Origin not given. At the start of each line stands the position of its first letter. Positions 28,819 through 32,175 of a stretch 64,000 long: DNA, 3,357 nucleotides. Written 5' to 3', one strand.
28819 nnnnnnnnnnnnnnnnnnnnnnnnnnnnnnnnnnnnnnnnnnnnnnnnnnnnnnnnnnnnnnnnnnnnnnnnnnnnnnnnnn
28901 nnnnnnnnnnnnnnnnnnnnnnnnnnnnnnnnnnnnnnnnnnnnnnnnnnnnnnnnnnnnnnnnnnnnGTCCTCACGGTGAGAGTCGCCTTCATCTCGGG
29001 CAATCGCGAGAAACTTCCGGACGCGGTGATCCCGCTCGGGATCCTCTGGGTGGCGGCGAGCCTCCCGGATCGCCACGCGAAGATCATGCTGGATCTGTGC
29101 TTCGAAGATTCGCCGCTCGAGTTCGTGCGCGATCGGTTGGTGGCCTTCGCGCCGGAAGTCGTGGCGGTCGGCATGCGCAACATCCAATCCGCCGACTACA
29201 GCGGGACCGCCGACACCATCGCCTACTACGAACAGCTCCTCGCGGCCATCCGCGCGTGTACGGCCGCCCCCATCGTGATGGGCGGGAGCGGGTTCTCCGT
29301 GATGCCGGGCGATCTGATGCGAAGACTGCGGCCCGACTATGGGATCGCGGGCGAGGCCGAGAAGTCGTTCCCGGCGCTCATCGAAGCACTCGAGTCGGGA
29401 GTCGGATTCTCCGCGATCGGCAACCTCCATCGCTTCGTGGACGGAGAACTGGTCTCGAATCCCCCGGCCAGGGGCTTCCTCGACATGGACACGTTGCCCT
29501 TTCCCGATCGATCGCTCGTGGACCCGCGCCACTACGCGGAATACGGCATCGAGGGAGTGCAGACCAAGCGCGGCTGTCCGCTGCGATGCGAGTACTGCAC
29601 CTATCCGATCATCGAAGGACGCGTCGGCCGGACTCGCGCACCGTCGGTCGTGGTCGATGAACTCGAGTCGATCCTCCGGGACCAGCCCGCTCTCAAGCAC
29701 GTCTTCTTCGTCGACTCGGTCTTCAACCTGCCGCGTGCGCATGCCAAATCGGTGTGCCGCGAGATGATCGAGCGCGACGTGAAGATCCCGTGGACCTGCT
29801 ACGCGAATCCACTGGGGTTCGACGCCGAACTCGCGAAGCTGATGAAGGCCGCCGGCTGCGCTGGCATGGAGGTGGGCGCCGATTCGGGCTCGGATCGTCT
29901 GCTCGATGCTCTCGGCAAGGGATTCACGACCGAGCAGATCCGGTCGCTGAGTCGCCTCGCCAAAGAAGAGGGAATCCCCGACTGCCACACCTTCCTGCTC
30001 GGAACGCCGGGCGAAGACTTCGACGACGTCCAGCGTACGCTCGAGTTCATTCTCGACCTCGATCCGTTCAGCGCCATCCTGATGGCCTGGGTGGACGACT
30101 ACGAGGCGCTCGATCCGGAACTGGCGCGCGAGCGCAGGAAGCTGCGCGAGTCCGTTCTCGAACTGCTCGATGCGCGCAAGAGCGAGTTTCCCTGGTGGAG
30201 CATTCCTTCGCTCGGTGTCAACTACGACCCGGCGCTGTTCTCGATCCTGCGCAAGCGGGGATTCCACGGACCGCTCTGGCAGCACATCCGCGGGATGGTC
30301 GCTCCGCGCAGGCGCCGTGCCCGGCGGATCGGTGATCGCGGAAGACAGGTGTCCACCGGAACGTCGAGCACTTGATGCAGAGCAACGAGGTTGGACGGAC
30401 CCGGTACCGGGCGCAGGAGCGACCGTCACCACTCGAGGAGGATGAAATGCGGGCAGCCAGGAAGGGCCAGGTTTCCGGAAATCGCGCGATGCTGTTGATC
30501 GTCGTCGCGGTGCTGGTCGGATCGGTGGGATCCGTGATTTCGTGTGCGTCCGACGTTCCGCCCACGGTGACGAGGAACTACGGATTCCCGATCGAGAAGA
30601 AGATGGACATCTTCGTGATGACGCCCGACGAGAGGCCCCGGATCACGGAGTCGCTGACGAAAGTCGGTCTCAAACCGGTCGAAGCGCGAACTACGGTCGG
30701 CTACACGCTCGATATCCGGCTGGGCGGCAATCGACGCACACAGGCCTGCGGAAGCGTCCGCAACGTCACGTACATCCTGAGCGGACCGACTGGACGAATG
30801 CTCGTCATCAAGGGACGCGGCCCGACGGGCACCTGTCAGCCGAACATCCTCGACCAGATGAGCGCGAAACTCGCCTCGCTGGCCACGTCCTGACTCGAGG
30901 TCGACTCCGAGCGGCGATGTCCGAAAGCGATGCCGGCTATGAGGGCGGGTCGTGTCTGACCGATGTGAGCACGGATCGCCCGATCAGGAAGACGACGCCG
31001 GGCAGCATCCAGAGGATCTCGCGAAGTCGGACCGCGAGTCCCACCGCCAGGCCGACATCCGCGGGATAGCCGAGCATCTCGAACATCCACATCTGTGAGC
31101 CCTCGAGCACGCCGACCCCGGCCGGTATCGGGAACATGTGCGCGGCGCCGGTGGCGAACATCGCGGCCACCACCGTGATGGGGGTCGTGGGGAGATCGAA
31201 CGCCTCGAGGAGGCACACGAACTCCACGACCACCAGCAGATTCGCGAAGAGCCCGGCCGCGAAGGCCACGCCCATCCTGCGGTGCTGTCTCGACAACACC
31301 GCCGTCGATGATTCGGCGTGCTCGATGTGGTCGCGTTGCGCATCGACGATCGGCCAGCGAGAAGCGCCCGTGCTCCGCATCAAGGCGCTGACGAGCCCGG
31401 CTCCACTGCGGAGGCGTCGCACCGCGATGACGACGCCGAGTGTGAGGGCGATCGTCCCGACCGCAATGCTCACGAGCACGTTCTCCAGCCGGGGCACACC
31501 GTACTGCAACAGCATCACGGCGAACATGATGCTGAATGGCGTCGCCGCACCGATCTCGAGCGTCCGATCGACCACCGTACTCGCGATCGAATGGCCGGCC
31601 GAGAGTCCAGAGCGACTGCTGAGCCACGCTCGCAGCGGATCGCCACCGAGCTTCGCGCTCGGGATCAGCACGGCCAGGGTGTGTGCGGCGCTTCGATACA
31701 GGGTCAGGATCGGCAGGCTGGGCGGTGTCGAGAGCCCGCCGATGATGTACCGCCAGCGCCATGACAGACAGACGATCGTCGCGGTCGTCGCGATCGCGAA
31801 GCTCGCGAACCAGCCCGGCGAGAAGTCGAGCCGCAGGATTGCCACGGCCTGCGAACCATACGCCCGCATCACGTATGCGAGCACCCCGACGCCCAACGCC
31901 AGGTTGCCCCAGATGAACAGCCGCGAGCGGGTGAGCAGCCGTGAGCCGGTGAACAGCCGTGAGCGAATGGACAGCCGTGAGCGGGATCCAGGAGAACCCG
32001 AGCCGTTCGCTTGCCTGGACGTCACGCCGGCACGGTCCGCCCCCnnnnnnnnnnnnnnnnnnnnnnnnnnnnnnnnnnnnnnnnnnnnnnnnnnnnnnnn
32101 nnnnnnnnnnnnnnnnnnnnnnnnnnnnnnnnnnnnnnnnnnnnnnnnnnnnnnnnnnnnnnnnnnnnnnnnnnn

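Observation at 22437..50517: Aryl-polyene-type pigment cluster that mixes xanthomonadin, flexirubin and foreign radical-SAM features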

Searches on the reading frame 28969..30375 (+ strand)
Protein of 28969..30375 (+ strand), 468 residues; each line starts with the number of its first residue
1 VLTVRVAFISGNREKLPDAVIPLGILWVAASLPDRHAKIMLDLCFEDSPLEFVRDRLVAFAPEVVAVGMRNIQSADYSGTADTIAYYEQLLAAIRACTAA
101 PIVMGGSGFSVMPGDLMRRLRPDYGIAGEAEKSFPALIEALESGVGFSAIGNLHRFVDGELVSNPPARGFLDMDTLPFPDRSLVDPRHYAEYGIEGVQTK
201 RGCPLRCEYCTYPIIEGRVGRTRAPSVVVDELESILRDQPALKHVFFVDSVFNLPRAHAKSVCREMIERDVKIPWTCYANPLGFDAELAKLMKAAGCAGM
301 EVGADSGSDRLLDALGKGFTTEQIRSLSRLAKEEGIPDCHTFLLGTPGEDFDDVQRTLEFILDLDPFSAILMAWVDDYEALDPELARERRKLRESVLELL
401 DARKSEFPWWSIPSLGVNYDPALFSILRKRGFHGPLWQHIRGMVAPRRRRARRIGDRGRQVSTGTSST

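Call 12: search_protein_families(library=ncbifam, proteins=[window:28969-30375:+], max_evalue=0.001)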
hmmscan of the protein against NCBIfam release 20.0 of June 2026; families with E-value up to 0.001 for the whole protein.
window:28969-30375:+ (468 aa): 30 families (the best 25 are shown)
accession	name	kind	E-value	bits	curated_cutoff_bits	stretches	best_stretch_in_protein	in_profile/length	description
TIGR04072.2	rSAM_ladder_B12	equivalog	9.9e-80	268.3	360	1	5-365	1-350/443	lipid biosynthesis B12-binding/radical SAM protein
TIGR04385.1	B12_rSAM_cofa1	equivalog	1.7e-58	198.9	450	1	19-361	17-361/438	B12 lower ligand biosynthesis radical SAM protein BzaD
TIGR04428.1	B12_rSAM_trp_MT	equivalog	1.5e-39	135.8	500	2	187-366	209-400/558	tryptophan 2-C-methyltransferase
TIGR04479.1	bcpD_PhpK_rSAM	subfamily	5.9e-32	110.7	600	1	130-368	180-413/504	PhpK family radical SAM P-methyltransferase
TIGR03471.1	HpnJ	equivalog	3.7e-31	108.5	577.6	1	136-367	131-368/472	hopanoid biosynthesis associated radical SAM protein HpnJ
NF033070.1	rSAM_AprD4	equivalog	2.5e-27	95.9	500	1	169-364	166-366/456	AprD4 family radical SAM diol-dehydratase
TIGR02026.1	BchE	equivalog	1.9e-25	89.7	481.35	1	16-369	16-370/497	magnesium-protoporphyrin IX monomethyl ester anaerobic oxidative cyclase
TIGR04013.1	B12_SAM_MJ_1487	hypoth_equivalog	1.7e-19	69.9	251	2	81-233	53-190/382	TIGR04013 family B12-binding domain/radical SAM domain-containing protein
TIGR04014.1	B12_SAM_MJ_0865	equivalog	3.1e-19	69.1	360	2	100-235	69-201/434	methyl-coenzyme M reductase glutamine C-methyltransferase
NF050148.1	rSAM_ApyD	equivalog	9.9e-19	67.2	750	1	100-361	104-363/645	RiPP biosynthesis radical SAM protein ApyD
TIGR04295.1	B12_rSAM_oligo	hypoth_equivalog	2.6e-18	65.9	400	1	35-357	39-355/422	TIGR04295 family B12-binding domain-containing radical SAM protein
NF045585.1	rSAM_slr0320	equivalog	1.7e-16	59.8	775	1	196-339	237-382/511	photosystem II high light acclimation radical SAM protein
TIGR03975.1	rSAM_ocin_1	subfamily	1.1e-15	57.2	281.85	1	99-361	157-427/606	RiPP maturation radical SAM C-methyltransferase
NF040546.1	rSAM_CUAEP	equivalog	1.4e-14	53.6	500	1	89-365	66-342/468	CUAEP/CCAEP-tail radical SAM (seleno)protein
NF038361.1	rSAM_Sden_1168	equivalog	3.4e-11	42.4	575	1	123-370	200-456/560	Sden_1168 family B12-binding radical SAM P-methyltransferase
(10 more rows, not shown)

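Call 60: search_solved_structures(query=window:28969-30375:+, max_evalue=0.001)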
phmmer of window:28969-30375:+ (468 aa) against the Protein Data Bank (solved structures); distinct sequences matched with E-value up to 0.001: 6.
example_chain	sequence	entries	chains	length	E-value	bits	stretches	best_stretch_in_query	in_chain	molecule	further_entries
6wte_A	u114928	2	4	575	1.7e-33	119.3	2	185-366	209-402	B12-binding domain-containing protein | Tryptophan-C2-methyltransferase containing B12-binding domain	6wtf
6fd2_B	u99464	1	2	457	2.6e-23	85.8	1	169-365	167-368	Putative apramycin biosynthetic oxidoreductase 4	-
9ccb_A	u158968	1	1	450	1.7e-10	43.5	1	104-363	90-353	Radical SAM core domain-containing protein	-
2qgq_A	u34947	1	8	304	2.9e-05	26.3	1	197-391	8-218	Protein TM_1862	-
4jc0_A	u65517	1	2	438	5.4e-05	25.4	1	197-391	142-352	Ribosomal protein S12 methylthiotransferase RimO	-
9n1b_A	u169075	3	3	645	0.00062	21.9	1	139-252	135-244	Radical SAM protein | Radical SAM enzyme CysS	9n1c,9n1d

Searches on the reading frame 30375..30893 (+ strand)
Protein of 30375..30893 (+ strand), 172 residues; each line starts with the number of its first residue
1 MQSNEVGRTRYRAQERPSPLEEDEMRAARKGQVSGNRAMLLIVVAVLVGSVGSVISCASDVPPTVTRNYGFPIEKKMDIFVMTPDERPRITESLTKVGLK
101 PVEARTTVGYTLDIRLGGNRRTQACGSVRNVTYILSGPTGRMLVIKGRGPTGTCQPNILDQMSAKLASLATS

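Call 5: search_protein_families(library=pfam, proteins=[window:30375-30893:+], max_evalue=0.01)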
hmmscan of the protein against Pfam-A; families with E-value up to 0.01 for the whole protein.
window:30375-30893:+ (172 aa): 0 families

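Call 12: search_protein_families(library=ncbifam, proteins=[window:30375-30893:+], max_evalue=0.001)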
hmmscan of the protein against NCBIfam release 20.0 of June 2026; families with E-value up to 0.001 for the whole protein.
window:30375-30893:+ (172 aa): 0 families

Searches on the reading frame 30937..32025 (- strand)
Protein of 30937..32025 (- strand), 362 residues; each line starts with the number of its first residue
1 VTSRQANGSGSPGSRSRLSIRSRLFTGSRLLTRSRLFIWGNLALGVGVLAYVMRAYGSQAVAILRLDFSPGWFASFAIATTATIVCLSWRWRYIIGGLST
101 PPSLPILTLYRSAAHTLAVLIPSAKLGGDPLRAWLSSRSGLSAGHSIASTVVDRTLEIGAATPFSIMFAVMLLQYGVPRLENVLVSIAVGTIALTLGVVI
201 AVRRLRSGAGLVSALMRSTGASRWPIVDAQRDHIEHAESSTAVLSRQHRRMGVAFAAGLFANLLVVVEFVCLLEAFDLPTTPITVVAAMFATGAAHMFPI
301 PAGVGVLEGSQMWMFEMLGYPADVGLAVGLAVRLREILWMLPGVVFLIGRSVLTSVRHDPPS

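Call 5: search_protein_families(library=pfam, proteins=[window:30937-31884:-], max_evalue=0.01)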
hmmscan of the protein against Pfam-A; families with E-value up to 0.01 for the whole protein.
window:30937-31884:- (315 aa): 1 family
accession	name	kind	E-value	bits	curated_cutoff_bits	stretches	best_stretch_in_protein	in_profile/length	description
PF03706.18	LPG_synthase_TM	-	1.4e-26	94.1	33.4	1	15-290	25-295/302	Lysylphosphatidylglycerol synthase TM region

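Call 12: search_protein_families(library=ncbifam, proteins=[window:30937-31884:-], max_evalue=0.001)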
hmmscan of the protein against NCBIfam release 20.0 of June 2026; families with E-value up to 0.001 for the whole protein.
window:30937-31884:- (315 aa): 2 families
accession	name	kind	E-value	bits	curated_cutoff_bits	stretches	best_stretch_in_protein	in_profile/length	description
TIGR03476.1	HpnL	subfamily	1.8e-16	60.3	195.65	1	22-298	34-312/318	putative membrane protein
TIGR00374.1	TIGR00374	subfamily_domain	5.5e-15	55.6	43.2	1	38-287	44-296/323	flippase-like domain-containing protein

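Call 62: search_protein_families(library=pfam, proteins=[window:30937-32025:-], max_evalue=0.001)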
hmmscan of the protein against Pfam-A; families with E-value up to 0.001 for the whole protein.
window:30937-32025:- (362 aa): 1 family
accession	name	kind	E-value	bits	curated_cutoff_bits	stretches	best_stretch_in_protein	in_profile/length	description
PF03706.18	LPG_synthase_TM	-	1.4e-27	97.4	33.4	1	39-337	2-295/302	Lysylphosphatidylglycerol synthase TM region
